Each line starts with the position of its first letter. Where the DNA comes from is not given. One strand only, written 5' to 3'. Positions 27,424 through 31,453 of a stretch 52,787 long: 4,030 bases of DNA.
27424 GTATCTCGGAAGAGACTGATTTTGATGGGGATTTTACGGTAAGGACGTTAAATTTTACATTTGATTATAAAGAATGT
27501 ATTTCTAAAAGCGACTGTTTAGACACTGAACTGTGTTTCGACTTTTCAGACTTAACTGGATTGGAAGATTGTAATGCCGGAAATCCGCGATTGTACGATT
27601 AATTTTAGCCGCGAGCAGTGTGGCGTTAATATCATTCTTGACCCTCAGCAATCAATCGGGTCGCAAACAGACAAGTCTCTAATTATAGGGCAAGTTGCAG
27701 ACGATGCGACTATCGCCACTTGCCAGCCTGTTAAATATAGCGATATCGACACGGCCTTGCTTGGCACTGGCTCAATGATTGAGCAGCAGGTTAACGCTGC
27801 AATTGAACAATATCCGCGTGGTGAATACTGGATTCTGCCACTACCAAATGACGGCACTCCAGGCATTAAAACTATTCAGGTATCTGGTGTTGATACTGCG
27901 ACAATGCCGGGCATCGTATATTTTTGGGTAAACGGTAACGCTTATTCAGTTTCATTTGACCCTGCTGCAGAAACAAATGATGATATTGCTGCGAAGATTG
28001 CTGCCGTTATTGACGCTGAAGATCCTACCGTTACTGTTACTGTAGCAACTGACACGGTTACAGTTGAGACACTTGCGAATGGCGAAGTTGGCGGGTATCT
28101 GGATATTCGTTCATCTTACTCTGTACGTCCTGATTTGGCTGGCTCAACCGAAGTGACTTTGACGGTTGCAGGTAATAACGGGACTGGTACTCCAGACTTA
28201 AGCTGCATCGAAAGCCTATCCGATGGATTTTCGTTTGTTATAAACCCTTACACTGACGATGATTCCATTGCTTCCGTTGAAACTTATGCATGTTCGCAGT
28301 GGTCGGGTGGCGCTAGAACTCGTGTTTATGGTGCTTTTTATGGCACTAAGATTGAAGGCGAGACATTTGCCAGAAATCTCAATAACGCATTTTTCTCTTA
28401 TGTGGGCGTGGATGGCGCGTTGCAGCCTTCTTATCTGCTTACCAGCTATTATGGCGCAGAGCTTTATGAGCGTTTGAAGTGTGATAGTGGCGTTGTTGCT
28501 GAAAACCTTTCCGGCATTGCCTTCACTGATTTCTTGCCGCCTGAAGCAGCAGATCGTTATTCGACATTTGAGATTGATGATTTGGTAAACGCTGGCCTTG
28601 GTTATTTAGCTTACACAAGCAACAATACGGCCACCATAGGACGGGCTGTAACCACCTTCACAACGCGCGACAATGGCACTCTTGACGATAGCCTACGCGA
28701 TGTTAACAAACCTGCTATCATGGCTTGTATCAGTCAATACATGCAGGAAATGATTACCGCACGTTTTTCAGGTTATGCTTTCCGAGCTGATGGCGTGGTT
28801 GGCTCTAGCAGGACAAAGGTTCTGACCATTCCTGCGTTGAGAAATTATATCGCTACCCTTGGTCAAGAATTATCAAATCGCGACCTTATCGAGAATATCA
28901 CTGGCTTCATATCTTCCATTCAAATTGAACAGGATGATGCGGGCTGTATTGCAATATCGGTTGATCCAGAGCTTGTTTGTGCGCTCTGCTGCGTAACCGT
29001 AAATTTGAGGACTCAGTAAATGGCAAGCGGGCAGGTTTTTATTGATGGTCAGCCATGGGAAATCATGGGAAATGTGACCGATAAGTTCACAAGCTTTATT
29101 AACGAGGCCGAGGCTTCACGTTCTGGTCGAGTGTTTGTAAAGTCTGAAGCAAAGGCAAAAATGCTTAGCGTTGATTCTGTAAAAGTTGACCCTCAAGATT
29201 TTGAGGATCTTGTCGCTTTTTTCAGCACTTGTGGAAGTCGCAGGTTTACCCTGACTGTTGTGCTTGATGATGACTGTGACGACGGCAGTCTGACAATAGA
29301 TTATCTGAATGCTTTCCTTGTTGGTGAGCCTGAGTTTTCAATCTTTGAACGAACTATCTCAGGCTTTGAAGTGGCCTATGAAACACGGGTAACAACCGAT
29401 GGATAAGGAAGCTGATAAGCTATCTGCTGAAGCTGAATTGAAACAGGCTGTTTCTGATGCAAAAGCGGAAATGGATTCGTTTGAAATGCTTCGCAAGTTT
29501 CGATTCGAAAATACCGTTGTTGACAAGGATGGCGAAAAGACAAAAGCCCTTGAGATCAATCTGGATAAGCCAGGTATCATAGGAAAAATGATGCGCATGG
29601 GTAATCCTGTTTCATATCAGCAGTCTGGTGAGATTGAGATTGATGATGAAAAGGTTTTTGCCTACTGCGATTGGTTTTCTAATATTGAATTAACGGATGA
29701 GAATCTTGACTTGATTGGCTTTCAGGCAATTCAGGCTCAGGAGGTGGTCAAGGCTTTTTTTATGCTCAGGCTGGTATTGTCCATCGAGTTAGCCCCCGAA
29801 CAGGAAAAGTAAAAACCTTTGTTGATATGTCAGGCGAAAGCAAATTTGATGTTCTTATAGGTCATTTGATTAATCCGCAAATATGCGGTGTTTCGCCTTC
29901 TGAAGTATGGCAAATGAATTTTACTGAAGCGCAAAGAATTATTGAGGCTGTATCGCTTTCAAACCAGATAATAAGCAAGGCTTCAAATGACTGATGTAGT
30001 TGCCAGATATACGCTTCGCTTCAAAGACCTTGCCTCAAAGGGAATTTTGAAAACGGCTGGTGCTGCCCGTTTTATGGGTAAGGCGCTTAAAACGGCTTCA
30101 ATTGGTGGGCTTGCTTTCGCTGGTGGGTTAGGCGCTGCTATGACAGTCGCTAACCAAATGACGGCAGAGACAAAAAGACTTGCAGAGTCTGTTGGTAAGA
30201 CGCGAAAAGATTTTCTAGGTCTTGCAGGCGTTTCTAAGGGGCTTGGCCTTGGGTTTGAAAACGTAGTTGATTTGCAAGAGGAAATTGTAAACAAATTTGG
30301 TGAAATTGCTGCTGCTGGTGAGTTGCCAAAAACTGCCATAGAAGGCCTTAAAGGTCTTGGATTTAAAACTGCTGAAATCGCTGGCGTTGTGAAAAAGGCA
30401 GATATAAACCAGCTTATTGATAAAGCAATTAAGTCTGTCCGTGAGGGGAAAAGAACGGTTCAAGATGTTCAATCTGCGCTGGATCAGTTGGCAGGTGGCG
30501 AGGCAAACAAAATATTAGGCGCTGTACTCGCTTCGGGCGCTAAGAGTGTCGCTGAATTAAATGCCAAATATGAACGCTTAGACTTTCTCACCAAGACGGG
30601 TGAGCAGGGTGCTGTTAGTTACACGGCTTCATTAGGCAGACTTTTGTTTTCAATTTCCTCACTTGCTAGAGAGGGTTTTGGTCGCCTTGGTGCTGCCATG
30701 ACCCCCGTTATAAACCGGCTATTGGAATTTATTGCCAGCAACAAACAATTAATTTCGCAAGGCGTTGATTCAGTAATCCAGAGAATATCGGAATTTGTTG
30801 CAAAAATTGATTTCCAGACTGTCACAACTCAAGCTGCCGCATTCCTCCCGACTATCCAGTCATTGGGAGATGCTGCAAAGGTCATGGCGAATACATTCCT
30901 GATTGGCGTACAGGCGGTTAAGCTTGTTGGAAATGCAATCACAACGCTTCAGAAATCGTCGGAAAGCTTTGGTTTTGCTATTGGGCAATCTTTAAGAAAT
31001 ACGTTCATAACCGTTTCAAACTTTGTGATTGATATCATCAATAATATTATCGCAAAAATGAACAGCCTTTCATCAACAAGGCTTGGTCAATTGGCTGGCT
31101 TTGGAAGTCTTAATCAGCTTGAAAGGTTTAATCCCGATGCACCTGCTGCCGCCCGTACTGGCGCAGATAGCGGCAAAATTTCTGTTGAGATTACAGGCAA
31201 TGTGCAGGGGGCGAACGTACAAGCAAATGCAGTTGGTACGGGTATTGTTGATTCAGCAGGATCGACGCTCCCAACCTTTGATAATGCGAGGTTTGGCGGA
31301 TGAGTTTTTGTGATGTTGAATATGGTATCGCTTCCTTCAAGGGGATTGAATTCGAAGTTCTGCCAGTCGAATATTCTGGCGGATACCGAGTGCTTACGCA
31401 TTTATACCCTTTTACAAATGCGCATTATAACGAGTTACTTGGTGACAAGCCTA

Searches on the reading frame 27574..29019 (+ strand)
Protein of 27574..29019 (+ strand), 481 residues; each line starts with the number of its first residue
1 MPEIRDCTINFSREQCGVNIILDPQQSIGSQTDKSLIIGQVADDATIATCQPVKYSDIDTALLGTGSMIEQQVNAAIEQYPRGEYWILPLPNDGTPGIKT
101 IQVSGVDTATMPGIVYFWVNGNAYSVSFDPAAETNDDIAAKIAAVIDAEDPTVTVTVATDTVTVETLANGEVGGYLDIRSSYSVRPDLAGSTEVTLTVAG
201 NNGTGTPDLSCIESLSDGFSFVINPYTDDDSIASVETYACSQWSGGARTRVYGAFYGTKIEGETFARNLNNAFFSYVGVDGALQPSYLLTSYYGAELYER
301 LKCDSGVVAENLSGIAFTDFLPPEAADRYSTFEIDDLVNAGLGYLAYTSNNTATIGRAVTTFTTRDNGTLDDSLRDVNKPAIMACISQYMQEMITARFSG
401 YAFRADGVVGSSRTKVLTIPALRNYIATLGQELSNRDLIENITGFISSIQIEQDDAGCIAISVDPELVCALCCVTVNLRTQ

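Call 21: search_protein_families(library=pfam, proteins=[window:27574-29019:+], max_evalue=0.001)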
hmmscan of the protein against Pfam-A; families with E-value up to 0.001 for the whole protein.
window:27574-29019:+ (481 aa): 0 families

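Call 24: search_protein_families(library=phrogs, proteins=[window:27574-29019:+], max_evalue=0.001)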
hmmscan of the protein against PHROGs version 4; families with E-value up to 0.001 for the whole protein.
window:27574-29019:+ (481 aa): 3 families
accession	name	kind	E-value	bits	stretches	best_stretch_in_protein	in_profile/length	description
phrog_165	-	tail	2.3e-63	215.4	1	22-467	21-478/493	tail sheath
phrog_11048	-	tail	8.1e-09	36.3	1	335-471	9-146/157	tail sheath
phrog_5292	-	tail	8.5e-06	26.9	1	30-118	31-120/129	tail sheath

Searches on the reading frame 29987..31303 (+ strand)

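Call 24: search_protein_families(library=phrogs, proteins=[window:29987-31303:+], max_evalue=0.001)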
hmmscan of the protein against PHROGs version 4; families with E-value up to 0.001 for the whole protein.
window:29987-31303:+ (438 aa): 2 families
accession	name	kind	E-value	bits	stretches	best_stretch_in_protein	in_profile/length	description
phrog_3654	-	unknown function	1.6e-41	143.9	1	5-296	97-378/577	-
phrog_9388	-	unknown function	7.6e-09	35.8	1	33-271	35-260/615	-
